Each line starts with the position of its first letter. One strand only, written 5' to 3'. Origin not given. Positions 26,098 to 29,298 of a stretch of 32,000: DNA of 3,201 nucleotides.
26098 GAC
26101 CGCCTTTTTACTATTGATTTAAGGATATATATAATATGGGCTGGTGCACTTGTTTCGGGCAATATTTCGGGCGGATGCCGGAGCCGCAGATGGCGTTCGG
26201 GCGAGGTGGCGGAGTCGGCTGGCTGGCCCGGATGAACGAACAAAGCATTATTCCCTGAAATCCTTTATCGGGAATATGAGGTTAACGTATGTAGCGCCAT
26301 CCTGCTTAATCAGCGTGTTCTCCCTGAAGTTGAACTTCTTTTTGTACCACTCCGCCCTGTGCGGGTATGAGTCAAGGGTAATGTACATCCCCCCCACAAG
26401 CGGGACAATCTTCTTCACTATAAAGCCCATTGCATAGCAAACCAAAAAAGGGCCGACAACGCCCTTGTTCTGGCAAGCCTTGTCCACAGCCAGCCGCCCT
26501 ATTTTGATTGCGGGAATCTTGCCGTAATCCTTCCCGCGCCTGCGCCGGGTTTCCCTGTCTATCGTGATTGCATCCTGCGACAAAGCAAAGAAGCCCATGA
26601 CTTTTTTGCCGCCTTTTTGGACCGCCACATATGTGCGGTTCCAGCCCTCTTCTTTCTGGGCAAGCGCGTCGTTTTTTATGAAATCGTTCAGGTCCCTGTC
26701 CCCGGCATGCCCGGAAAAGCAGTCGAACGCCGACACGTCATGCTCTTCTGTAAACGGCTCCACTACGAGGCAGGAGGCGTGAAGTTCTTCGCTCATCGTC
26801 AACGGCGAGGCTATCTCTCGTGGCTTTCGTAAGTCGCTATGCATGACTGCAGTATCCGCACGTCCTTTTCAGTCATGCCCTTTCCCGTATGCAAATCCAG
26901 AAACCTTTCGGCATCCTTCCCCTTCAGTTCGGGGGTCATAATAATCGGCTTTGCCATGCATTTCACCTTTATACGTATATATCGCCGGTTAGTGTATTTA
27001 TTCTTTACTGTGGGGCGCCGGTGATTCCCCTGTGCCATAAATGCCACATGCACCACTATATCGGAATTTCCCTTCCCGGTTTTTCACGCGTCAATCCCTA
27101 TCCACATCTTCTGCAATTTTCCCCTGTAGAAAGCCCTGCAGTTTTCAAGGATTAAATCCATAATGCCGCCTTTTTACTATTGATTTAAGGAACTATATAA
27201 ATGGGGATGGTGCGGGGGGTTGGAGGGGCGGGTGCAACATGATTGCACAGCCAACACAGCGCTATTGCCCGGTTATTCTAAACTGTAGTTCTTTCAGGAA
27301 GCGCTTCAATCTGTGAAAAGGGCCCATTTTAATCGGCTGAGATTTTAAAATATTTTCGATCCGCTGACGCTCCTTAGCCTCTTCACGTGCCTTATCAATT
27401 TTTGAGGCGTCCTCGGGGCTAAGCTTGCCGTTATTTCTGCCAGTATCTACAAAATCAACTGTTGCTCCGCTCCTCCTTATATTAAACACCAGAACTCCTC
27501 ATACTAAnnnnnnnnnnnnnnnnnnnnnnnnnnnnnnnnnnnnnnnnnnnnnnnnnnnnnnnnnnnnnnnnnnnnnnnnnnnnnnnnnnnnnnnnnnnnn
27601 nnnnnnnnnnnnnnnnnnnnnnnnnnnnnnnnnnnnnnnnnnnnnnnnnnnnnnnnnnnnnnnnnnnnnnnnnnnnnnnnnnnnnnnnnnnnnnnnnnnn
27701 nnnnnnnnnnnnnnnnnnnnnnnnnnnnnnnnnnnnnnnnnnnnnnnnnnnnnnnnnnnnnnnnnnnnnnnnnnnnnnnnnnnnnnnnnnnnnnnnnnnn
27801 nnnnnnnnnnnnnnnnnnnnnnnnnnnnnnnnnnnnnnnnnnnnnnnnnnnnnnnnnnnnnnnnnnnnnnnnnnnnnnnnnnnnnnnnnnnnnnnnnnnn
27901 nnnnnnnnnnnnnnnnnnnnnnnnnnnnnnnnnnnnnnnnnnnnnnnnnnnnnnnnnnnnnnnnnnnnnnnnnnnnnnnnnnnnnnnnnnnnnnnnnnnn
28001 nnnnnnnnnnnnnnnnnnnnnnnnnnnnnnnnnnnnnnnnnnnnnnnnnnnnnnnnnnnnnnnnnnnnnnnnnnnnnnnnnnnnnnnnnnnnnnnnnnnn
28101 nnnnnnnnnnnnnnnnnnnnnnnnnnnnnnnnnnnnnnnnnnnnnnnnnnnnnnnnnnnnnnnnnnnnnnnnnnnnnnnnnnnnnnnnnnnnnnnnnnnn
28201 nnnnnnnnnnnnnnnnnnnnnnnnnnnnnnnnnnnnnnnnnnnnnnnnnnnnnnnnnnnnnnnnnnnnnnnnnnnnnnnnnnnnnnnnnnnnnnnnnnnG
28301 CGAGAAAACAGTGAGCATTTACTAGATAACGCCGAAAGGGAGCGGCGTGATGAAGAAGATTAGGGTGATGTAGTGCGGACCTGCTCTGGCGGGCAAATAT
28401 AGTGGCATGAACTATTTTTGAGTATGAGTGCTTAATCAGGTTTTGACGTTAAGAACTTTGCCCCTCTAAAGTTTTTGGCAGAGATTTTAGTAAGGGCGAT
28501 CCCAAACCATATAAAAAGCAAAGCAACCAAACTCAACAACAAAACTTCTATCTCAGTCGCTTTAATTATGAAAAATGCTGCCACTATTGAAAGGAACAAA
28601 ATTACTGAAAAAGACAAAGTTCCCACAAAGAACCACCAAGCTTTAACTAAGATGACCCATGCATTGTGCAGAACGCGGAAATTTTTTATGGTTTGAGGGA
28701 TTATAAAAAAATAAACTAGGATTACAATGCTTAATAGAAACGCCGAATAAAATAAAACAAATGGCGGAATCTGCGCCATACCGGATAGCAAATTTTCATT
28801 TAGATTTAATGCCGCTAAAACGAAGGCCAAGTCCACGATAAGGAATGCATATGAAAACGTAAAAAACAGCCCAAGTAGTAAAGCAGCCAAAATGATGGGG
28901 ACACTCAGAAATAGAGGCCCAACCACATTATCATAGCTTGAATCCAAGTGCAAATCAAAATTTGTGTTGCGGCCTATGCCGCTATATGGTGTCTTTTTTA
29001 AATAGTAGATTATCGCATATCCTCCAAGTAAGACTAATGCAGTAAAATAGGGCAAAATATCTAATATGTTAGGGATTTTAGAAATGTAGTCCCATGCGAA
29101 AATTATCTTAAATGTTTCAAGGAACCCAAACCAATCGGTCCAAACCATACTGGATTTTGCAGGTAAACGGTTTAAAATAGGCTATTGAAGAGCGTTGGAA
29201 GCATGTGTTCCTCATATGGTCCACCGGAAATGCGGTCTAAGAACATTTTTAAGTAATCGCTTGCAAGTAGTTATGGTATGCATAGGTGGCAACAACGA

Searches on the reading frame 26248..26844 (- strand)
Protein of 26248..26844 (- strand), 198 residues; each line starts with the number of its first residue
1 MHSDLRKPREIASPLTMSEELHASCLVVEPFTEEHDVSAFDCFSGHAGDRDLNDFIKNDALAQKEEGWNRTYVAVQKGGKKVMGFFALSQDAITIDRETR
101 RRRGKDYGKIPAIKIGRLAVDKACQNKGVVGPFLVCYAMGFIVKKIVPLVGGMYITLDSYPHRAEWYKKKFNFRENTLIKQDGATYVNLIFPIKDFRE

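Call 18: search_protein_families(library=pfam, proteins=[window:26248-26844:-], max_evalue=0.01)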
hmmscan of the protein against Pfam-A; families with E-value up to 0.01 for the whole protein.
window:26248-26844:- (198 aa): 0 families

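Call 36: search_protein_families(library=pfam, proteins=[window:26248-26844:-], max_evalue=10)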
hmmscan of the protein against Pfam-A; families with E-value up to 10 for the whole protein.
window:26248-26844:- (198 aa): 4 families
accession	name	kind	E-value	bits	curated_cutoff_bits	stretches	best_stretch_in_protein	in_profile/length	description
PF07521.17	RMMBL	-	0.017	15.6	21.6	1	37-57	8-28/63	Zn-dependent metallo-hydrolase RNA specificity domain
PF18882.5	DUF5647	-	0.082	13.1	27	1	47-79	38-70/79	Family of unknown function (DUF5647)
PF13673.13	Acetyltransf_10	-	0.15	12.5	23.6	1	52-129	13-68/128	Acetyltransferase (GNAT) domain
PF13508.13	Acetyltransf_7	-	0.21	12.4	27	1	70-129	4-45/84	Acetyltransferase (GNAT) domain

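Call 65: search_protein_families(library=ncbifam, proteins=[window:26248-26844:-], max_evalue=1)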
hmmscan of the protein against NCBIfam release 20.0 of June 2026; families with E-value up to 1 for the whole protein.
window:26248-26844:- (198 aa): 0 families

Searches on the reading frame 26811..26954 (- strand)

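Call 36: search_protein_families(library=pfam, proteins=[window:26811-26954:-], max_evalue=10)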
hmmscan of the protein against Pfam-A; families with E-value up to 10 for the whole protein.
window:26811-26954:- (47 aa): 1 family
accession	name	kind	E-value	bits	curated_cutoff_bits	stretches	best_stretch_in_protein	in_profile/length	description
PF10994.13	DUF2817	-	0.12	12.3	23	1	6-43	200-236/341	Protein of unknown function (DUF2817)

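Call 65: search_protein_families(library=ncbifam, proteins=[window:26811-26954:-], max_evalue=1)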
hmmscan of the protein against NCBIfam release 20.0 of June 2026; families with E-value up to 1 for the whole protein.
window:26811-26954:- (47 aa): 0 families

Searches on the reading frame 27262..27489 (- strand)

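Call 18: search_protein_families(library=pfam, proteins=[window:27262-27489:-], max_evalue=0.01)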
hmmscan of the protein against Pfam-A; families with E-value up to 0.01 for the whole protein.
window:27262-27489:- (75 aa): 0 families

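Call 36: search_protein_families(library=pfam, proteins=[window:27262-27489:-], max_evalue=10)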
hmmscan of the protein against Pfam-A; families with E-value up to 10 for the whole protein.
window:27262-27489:- (75 aa): 0 families

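Call 65: search_protein_families(library=ncbifam, proteins=[window:27262-27489:-], max_evalue=1)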
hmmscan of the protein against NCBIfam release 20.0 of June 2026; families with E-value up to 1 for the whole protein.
window:27262-27489:- (75 aa): 1 family
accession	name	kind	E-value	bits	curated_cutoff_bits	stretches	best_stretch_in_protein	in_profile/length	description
NF006435.1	PRK08724.1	equivalog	0.011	14.5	580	1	15-51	379-415/672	flagellar filament capping protein FliD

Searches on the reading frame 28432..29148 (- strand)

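Call 18: search_protein_families(library=pfam, proteins=[window:28432-29148:-], max_evalue=0.01)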
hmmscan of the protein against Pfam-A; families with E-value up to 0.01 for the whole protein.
window:28432-29148:- (238 aa): 0 families

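Call 65: search_protein_families(library=ncbifam, proteins=[window:28432-29148:-], max_evalue=1)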
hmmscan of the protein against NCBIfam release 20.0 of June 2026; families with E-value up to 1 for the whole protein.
window:28432-29148:- (238 aa): 1 family
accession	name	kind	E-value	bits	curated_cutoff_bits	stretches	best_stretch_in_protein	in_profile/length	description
NF003962.0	PRK05454.2-5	equivalog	0.6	8.6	328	1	162-219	50-107/641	glucans biosynthesis glucosyltransferase MdoH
